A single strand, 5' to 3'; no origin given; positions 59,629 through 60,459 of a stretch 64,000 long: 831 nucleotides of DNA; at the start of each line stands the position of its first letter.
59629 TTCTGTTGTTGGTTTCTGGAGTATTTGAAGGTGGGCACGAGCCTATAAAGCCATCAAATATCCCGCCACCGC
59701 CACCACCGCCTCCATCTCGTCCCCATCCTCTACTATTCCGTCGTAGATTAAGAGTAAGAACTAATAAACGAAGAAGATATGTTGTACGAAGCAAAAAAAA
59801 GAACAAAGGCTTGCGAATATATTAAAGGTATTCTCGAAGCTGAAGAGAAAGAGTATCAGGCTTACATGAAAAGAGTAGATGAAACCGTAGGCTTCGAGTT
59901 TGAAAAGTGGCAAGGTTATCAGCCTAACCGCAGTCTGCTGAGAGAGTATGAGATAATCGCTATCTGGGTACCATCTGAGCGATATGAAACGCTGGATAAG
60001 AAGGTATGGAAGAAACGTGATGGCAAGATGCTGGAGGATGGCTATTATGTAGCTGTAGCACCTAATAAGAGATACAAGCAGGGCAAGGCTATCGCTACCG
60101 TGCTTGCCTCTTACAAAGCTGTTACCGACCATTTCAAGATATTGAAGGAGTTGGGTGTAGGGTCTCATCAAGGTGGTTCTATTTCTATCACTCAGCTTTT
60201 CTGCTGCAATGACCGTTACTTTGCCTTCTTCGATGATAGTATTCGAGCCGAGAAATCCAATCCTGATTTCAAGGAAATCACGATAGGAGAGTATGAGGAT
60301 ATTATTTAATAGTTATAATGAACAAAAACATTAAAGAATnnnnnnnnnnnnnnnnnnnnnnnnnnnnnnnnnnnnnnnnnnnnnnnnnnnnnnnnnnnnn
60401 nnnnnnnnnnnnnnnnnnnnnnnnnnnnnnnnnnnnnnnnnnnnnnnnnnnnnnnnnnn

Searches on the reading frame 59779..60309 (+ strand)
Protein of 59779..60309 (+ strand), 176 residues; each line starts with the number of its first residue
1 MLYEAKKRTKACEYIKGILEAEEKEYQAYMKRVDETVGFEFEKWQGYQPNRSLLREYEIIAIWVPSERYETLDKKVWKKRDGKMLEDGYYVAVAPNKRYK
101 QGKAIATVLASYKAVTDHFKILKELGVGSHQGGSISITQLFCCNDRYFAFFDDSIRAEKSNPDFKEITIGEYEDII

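Call 40: search_protein_families(library=pfam, proteins=[window:59779-60309:+], max_evalue=0.05)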
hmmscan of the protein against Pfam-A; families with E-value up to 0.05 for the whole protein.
window:59779-60309:+ (176 aa): 1 family
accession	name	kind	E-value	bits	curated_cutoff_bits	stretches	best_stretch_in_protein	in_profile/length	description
PF17457.7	DUF5420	-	0.019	15.2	26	1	57-118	51-111/184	Family of unknown function (DUF5420)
